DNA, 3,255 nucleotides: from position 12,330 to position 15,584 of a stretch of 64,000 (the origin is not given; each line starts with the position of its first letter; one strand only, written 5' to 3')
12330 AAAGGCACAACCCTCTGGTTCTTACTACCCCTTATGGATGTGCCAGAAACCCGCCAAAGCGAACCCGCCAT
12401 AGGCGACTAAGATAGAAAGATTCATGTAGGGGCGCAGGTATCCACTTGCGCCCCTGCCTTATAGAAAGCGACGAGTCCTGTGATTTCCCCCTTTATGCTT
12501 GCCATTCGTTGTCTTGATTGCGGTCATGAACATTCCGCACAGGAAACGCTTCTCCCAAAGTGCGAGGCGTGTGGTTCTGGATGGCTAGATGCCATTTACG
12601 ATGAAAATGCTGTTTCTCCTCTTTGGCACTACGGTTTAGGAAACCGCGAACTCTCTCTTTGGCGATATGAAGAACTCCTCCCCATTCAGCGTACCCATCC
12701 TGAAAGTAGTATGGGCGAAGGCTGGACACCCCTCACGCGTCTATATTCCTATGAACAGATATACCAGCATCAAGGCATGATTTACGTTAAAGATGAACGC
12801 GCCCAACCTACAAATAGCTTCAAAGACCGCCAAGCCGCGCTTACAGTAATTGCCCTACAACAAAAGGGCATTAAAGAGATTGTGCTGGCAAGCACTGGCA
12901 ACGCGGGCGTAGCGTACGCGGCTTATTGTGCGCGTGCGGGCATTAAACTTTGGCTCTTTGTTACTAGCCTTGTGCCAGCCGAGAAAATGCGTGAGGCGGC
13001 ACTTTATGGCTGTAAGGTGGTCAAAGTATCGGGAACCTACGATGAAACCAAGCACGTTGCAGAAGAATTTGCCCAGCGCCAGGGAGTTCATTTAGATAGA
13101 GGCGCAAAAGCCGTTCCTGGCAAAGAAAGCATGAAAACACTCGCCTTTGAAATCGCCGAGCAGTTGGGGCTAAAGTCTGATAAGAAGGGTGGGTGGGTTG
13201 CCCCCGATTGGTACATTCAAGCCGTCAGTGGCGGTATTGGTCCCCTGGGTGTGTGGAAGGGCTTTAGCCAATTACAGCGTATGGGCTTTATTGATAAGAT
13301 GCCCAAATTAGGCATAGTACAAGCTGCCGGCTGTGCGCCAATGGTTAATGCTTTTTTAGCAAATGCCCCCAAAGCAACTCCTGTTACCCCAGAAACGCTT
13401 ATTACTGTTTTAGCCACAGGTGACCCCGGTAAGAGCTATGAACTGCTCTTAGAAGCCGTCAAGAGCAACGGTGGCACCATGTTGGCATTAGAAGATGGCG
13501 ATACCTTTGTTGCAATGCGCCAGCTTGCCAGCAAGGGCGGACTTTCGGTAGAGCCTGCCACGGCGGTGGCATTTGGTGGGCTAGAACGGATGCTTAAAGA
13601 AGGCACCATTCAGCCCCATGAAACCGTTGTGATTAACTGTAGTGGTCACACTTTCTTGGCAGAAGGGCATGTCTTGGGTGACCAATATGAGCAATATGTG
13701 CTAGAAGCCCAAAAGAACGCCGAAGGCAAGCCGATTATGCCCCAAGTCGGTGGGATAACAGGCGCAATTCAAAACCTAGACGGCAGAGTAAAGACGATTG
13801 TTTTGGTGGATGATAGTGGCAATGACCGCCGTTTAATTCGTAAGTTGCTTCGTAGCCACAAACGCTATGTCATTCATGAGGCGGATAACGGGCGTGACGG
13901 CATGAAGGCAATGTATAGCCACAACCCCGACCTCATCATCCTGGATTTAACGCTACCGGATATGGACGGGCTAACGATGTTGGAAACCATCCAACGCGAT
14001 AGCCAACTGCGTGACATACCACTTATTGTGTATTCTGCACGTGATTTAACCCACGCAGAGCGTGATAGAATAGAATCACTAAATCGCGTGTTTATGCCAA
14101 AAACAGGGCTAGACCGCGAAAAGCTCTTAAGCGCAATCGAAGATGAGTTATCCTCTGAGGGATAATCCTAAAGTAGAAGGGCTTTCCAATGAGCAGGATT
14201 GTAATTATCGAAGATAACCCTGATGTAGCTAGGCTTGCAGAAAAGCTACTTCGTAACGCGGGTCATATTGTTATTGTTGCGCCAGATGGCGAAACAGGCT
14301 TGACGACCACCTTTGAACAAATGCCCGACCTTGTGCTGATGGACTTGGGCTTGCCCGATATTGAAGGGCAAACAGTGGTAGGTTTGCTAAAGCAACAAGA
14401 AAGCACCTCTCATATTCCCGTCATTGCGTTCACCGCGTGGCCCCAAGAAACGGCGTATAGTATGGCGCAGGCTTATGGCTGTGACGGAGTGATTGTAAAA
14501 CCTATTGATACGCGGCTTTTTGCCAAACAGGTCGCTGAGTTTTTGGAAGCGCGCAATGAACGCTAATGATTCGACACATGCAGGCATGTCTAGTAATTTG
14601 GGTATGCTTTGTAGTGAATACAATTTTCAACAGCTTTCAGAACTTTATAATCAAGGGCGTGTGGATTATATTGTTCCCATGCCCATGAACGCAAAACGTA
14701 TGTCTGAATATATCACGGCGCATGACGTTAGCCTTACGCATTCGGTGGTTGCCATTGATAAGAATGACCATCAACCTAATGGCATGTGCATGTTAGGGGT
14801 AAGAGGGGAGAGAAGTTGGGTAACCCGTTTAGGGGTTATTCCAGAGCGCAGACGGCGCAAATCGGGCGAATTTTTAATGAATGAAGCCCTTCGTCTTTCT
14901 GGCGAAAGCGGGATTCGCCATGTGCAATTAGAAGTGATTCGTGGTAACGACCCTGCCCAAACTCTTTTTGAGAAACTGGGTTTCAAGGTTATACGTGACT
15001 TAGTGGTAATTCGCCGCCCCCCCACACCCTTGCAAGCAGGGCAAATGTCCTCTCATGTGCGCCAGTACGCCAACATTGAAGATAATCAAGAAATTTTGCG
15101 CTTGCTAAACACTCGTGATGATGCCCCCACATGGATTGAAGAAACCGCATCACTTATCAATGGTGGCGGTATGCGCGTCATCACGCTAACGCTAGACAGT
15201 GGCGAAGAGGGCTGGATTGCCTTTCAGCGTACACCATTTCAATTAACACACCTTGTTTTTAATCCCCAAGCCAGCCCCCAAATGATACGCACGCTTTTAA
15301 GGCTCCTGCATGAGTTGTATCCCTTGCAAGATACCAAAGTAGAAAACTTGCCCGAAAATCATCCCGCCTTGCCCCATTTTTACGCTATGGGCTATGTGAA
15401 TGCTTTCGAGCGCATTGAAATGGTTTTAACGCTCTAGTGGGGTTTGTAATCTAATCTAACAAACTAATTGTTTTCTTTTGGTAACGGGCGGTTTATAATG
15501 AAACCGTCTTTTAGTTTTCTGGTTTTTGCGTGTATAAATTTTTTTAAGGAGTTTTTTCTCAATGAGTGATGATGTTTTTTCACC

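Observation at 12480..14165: Threonine-synthase-like PLP enzyme fused to a phospho-receiver domain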

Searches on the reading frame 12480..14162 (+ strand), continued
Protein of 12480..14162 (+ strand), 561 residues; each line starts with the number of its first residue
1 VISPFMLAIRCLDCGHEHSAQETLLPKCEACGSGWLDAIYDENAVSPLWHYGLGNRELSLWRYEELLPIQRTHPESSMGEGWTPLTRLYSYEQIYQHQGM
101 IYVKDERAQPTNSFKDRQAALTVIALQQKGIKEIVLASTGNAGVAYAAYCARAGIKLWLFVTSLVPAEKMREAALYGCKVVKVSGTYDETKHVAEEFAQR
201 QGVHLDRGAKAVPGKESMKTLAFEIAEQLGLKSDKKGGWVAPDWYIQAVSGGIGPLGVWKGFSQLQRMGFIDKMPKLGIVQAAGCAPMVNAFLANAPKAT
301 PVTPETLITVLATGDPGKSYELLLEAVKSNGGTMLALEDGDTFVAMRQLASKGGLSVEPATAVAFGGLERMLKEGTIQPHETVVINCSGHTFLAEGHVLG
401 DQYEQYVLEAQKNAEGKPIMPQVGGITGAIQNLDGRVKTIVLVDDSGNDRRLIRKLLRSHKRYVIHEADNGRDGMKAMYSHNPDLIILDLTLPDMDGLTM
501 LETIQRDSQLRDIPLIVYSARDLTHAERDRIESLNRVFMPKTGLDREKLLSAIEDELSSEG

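Call 42: fold_search(model_id=the predicted structure, library=pdb)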
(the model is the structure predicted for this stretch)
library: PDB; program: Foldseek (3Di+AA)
matches with E <= 10: 1975; with E <= 0.001: 992
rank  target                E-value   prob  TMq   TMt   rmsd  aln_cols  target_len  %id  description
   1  2d1f_A                3.5e-27  1.00  0.53  0.84  12.5       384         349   27  Structure of Mycobacterium tuberculosis threonine synthase (released 2006-09-05)
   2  2zsj_D                6.4e-27  1.00  0.53  0.84  12.2       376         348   28  Crystal structure of threonine synthase from Aquifex aeolicus VF5 (released 2008-10-21)
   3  2zsj_A                1.0e-26  1.00  0.53  0.83  12.3       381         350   28  Crystal structure of threonine synthase from Aquifex aeolicus VF5 (released 2008-10-21)
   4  1v7c_A                1.1e-26  1.00  0.55  0.86  10.8       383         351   30  Crystal structure of threonine synthase from thermus thermophilus hb8 in complex with a substrate analogue (released 2003-12-30)
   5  3aey_B                2.0e-26  1.00  0.53  0.84  12.2       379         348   30  Apo form of threonine synthase from Thermus thermophilus HB8 (released 2010-11-17)
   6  1uin_B                6.4e-26  1.00  0.53  0.84  11.9       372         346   30  Crystal Structure of Threonine Synthase from Thermus Thermophilus HB8, Trigonal Crystal Form (released 2003-11-18)
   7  1uin_A                2.4e-25  1.00  0.52  0.82  12.3       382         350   30  Crystal Structure of Threonine Synthase from Thermus Thermophilus HB8, Trigonal Crystal Form (released 2003-11-18)
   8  6cgq_A                4.5e-25  1.00  0.52  0.84   9.8       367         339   26  Threonine synthase from Bacillus subtilis ATCC 6633 with PLP and PLP-Ala (released 2019-02-27)
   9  6nmx_A                1.2e-24  1.00  0.54  0.85  11.5       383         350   24  Threonine synthase from Bacillus subtilis ATCC 6633 with PLP and APPA (released 2019-03-13)
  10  6cgq_B                1.2e-24  1.00  0.54  0.85  10.0       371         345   26  Threonine synthase from Bacillus subtilis ATCC 6633 with PLP and PLP-Ala (released 2019-02-27)
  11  6nmx_B                1.4e-24  1.00  0.54  0.85  11.7       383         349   25  Threonine synthase from Bacillus subtilis ATCC 6633 with PLP and APPA (released 2019-03-13)
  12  1uim_A                1.9e-24  1.00  0.52  0.82  12.1       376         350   30  Crystal Structure of Threonine Synthase from Thermus Thermophilus HB8, Orthorhombic Crystal Form (released 2003-11-18)
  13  6nmx_D                2.8e-24  1.00  0.54  0.86   2.3       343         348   26  Threonine synthase from Bacillus subtilis ATCC 6633 with PLP and APPA (released 2019-03-13)
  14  9k3c                  1.8e-21  1.00  0.58  0.75   3.8       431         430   20  Crystal Structure of CapA2 from Alistipes finegoldii in complex with PLP cofactor (released 2025-10-22)
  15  2c2b_C                2.9e-21  1.00  0.62  0.77  12.6       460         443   21  Crystallographic structure of Arabidopsis thaliana Threonine synthase complexed with pyridoxal phosphate and S-adenosy (released 2005-11-28)
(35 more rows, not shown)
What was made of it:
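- Closest known: Threonine synthase: class II ThrC. Same: It has the same fold-II PLP fold (Foldseek TM-score 0.84-0.86 on the target, call 42).
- Closest known: Cysteate synthase. Same: It is a structural match (call 42).
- Plant ThrC is likewise allosterically controlled through an added domain (2C2B in call 42).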

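Call 53: find_encoding_contigs(protein=P0040, flank=8000, max_places=1)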
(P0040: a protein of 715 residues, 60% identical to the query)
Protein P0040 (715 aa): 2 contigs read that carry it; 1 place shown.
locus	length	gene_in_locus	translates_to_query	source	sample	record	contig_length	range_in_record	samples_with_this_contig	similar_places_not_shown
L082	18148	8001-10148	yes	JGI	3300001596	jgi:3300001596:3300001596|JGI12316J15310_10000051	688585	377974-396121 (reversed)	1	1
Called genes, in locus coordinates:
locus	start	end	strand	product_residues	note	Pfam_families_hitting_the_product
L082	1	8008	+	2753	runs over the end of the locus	PF21623:HK_sensor_dom_bact, PF00672:HAMP, PF01590:GAF, PF13185:GAF_2, PF01590:GAF, PF13185:GAF_2, PF08447:PAS_3, PF01590:GAF, +31 more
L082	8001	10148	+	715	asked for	PF00291:PALP, PF00072:Response_reg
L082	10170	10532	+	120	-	PF00072:Response_reg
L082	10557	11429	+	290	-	PF00583:Acetyltransf_1, PF13508:Acetyltransf_7 (weak)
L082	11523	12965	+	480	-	-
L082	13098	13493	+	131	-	PF00903:Glyoxalase (faint), PF18029:Glyoxalase_6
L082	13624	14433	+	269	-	PF01061:ABC2_membrane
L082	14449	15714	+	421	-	PF00005:ABC_tran, PF13304:AAA_21 (faint), PF14524:Wzt_C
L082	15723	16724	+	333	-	-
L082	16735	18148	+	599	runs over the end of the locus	PF13522:GATase_6, PF13537:GATase_7, PF12481:DUF3700 (weak), PF00733:Asn_synthase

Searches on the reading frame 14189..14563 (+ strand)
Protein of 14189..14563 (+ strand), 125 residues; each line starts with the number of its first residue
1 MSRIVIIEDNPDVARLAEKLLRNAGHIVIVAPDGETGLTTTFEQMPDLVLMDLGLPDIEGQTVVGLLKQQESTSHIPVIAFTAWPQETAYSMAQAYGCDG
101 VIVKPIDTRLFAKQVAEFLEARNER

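Call 3: search_protein_families(library=pfam, proteins=[window:14189-14563:+], max_evalue=0.01)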
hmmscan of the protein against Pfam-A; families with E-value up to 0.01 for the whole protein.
window:14189-14563:+ (125 aa): 1 family
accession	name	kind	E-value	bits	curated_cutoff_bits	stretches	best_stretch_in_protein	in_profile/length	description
PF00072.30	Response_reg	-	2.8e-20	73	30.2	1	4-113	1-108/111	Response regulator receiver domain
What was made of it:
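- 14189..14566 (+): Stand-alone receiver (125 aa) with a complete phospho-acceptor set, 23 nt after the fusion gene. It is a separate conserved gene, not a split-off REC2. Pfam 2.8e-20 (call 3).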

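Call 37: search_protein_families(library=ncbifam, proteins=[window:14189-14563:+], max_evalue=1e-10)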
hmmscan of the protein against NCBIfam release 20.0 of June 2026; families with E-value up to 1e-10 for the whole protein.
window:14189-14563:+ (125 aa): 20 families
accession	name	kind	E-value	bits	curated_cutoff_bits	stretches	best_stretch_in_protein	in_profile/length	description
TIGR02956.1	TMAO_torS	equivalog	7.3e-18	64.1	676.5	1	3-122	703-823/967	TMAO reductase system sensor histidine kinase/response regulator TorS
TIGR02154.1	PhoB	equivalog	1.5e-16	60.4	296.2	1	2-115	3-116/226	phosphate regulon transcriptional regulator PhoB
TIGR02875.1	spore_0_A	equivalog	1.2e-15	57.5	200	1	3-121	4-124/262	sporulation transcription factor Spo0A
NF007135.0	PRK09581.1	equivalog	8.5e-15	54.5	474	1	2-112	3-114/457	PleD family two-component system response regulator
NF012227.0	AdeR_RR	equivalog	3.2e-14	53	340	1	3-109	13-116/239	efflux system response regulator transcription factor AdeR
NF008302.0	PRK11091.1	equivalog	6.4e-14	51.1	838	1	3-123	527-647/779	aerobic respiration two-component sensor histidine kinase ArcB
NF008318.0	PRK11107.1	equivalog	6.8e-14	50.9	890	1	4-121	670-787/920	two-component sensor histidine kinase BarA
NF041733.1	resp_reg_CseB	equivalog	8e-14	51.6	350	1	3-115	2-111/228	two-component system response regulator CseB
NF008296.0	PRK11083.1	equivalog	1.4e-13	50.8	273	1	2-120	4-119/228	two-component system response regulator CreB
NF040534.1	resp_reg_YycF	equivalog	3.9e-13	49.2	340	1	3-116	2-112/231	response regulator YycF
NF038297.2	hybrid_HK_HrmK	equivalog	3.9e-13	48.9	725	1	2-117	491-606/607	hybrid histidine kinase/response regulator HrmK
NF045944.1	ResRegRpaBCyano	equivalog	8.8e-13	48.2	330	1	6-119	2-112/229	response regulator transcription factor RpaB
NF040689.1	MtrAB_MtrA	equivalog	4.8e-12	45.7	300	1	4-112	1-107/219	MtrAB system response regulator MtrA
NF041866.1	EpsW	equivalog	5.2e-12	45.5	200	1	3-123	7-129/131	exopolysaccharide biosynthesis response regulator EpsW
NF053854.1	RespRegPhoBBctds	equivalog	6.8e-12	45.2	270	1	4-119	1-115/225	two-component system response regulator PhoB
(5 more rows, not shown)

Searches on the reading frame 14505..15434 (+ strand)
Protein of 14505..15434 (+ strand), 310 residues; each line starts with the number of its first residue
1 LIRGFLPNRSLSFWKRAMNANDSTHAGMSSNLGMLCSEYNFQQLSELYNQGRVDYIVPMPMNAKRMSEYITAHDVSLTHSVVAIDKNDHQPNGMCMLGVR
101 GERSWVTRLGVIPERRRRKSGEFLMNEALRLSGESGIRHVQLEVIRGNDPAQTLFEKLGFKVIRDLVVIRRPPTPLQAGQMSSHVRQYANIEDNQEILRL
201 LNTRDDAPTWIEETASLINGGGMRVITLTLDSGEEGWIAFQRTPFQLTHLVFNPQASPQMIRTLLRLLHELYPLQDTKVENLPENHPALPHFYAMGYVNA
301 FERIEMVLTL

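Call 3: search_protein_families(library=pfam, proteins=[window:14505-15434:+], max_evalue=0.01)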
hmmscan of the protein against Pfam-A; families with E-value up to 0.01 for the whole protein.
window:14505-15434:+ (310 aa): 4 families
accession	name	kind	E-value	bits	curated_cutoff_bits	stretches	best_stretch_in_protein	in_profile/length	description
PF00583.31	Acetyltransf_1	-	2.8e-10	40.9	20.7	1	77-160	30-116/116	Acetyltransferase (GNAT) family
PF13508.13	Acetyltransf_7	-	1.7e-08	35.1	27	1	82-162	7-84/84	Acetyltransferase (GNAT) domain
PF13673.13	Acetyltransf_10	-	0.0039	17.6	23.6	1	88-164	39-111/128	Acetyltransferase (GNAT) domain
PF08445.16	FR47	-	0.0076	16.7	22.1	0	110-164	28-81/86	FR47-like protein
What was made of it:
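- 14586..15437 (+): GNAT-family acetyltransferase. The likely start is ATG 14586 (283 aa). The mechanical ORF starts at TTG 14505 and overlaps the receiver gene. Pfam Acetyltransf_1 at 2.8e-10 (call 3).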

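Call 37: search_protein_families(library=ncbifam, proteins=[window:14505-15434:+], max_evalue=1e-10)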
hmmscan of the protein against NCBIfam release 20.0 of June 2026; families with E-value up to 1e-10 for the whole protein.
window:14505-15434:+ (310 aa): 1 family
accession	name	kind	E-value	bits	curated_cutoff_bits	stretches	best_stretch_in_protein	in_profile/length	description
NF002959.0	PRK03624.1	equivalog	7.8e-11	41.9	124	0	75-167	44-136/147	GNAT family acetyltransferase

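Call 51: search_solved_structures(query=window:14586-15434:+, max_evalue=0.01)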
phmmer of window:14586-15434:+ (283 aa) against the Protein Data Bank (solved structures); distinct sequences matched with E-value up to 0.01: 6.
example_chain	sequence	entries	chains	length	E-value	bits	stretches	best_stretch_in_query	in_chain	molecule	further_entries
6tgx_A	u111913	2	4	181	0.00054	22.6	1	74-139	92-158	Acyl-CoA N-acyltransferases (NAT) superfamily protein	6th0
2pdo_A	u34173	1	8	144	0.0028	20.3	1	41-135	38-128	Acetyltransferase ypeA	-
4bmh_A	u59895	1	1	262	0.0035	19.9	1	81-136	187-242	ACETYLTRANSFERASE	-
4qus_A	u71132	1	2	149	0.0036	19.9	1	41-135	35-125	Acetyltransferase YpeA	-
4qvt_A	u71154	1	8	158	0.0042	19.7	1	41-135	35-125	Acetyltransferase YpeA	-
1vhs_A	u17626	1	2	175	0.0089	18.6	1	89-134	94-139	similar to phosphinothricin acetyltransferase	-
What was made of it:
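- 14586..15437 (+): There is no close solved structure (call 51).
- Tried and rejected: There is no informative solved relative (call 51), and the only NCBIfam match is generic (call 37).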
